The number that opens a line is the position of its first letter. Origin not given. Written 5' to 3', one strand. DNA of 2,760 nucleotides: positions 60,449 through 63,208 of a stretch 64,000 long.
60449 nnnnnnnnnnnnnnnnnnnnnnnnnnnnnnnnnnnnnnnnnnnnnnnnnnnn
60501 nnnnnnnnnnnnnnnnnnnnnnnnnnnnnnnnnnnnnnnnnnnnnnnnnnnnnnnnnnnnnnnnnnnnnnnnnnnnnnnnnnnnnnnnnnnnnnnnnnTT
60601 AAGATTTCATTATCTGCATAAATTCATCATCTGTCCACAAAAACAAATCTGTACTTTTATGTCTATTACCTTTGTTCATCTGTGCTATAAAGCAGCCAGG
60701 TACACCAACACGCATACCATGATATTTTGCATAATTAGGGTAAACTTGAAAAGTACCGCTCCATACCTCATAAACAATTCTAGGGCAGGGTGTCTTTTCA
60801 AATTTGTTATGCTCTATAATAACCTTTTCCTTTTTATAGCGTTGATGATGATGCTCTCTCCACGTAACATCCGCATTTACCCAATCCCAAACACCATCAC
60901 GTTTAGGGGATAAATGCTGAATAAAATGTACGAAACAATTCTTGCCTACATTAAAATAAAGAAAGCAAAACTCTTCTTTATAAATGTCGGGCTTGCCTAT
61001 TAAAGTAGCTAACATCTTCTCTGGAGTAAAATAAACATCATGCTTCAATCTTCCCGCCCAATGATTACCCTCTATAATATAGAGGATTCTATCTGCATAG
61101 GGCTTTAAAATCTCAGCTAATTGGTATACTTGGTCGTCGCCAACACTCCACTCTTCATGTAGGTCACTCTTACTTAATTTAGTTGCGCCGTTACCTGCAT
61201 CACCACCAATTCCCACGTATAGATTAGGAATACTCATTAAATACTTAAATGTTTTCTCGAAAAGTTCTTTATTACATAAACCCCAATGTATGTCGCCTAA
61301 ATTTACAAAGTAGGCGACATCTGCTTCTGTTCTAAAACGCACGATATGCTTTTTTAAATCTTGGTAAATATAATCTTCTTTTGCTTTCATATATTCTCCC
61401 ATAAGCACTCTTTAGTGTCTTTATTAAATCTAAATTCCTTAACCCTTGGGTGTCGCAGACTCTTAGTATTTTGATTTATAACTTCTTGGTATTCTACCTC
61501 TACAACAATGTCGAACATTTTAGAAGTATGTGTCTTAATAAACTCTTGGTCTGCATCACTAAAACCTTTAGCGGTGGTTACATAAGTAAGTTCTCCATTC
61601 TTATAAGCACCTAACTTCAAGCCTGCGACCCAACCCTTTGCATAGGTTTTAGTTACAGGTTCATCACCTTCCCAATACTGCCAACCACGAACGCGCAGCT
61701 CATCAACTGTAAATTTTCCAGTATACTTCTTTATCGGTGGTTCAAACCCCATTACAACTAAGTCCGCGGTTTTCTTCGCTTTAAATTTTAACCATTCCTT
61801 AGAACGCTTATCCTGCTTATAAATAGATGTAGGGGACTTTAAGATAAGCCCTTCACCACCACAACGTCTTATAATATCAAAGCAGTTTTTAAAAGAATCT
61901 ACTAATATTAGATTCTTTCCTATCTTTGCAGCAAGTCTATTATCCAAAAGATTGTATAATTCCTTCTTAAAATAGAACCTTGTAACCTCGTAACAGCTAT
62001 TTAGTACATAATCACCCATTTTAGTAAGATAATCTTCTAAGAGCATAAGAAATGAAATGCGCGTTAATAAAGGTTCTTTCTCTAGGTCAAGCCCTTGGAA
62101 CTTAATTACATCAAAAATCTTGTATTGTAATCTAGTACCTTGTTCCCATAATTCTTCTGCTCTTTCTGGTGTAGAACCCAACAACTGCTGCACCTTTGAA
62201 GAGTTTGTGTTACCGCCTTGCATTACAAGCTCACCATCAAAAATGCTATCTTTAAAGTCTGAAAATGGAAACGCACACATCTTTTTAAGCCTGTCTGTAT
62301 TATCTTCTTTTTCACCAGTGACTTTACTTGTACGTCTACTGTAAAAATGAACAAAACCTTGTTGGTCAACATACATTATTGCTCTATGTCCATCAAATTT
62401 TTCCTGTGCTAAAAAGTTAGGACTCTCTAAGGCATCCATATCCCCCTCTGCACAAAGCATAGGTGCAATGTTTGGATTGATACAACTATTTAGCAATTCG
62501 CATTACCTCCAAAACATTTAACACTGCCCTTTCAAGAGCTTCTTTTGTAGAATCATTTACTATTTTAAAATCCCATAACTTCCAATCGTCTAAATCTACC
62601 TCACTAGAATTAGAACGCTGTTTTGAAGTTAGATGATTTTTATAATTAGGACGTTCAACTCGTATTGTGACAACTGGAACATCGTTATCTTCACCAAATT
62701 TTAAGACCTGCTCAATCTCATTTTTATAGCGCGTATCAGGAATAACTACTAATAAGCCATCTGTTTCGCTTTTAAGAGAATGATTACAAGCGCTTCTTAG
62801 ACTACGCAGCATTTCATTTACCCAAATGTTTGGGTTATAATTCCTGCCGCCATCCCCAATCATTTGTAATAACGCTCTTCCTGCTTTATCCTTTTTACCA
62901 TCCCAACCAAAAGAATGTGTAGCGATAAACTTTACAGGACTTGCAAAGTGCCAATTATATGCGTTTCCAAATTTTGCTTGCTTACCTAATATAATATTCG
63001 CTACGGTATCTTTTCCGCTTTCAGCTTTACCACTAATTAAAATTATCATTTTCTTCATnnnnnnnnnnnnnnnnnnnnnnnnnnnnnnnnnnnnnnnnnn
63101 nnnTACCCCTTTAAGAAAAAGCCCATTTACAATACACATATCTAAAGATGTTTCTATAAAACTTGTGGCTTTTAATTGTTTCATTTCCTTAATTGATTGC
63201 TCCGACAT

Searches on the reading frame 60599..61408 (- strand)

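Call 57: search_protein_families(library=pfam, proteins=[window:60599-61408:-], max_evalue=0.05)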
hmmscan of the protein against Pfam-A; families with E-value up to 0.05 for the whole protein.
window:60599-61408:- (269 aa): 0 families

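Call 74: search_protein_families(library=phrogs, proteins=[window:60599-61408:-], max_evalue=0.01)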
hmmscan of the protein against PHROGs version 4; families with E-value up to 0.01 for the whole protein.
window:60599-61408:- (269 aa): 1 family
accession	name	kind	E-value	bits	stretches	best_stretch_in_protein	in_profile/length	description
phrog_7339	-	DNA, RNA and nucleotide metabolism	1.4e-12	48.5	1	27-167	25-167/263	DNA repair exonuclease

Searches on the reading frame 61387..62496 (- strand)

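Call 74: search_protein_families(library=phrogs, proteins=[window:61387-62496:-], max_evalue=0.01)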
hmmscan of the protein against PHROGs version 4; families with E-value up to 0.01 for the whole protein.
window:61387-62496:- (369 aa): 2 families
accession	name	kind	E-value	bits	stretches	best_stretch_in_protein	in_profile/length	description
phrog_114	-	DNA, RNA and nucleotide metabolism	1.1e-41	144.1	1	7-366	218-508/634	ATP-dependent DNA ligase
phrog_30362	-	DNA, RNA and nucleotide metabolism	0.00045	21.2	0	208-251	10-52/144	DNA ligase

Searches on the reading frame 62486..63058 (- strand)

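Call 74: search_protein_families(library=phrogs, proteins=[window:62486-63058:-], max_evalue=0.01)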
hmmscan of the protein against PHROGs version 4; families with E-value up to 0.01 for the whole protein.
window:62486-63058:- (190 aa): 3 families
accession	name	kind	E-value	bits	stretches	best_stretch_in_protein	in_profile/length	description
phrog_139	-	other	5.7e-35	122.3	1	1-184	81-261/342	deoxynucleoside monophosphate kinase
phrog_31701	-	unknown function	0.0047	18.2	1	1-43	11-49/89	-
phrog_2071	-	other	0.0063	17.3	0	1-26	14-39/282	ATPase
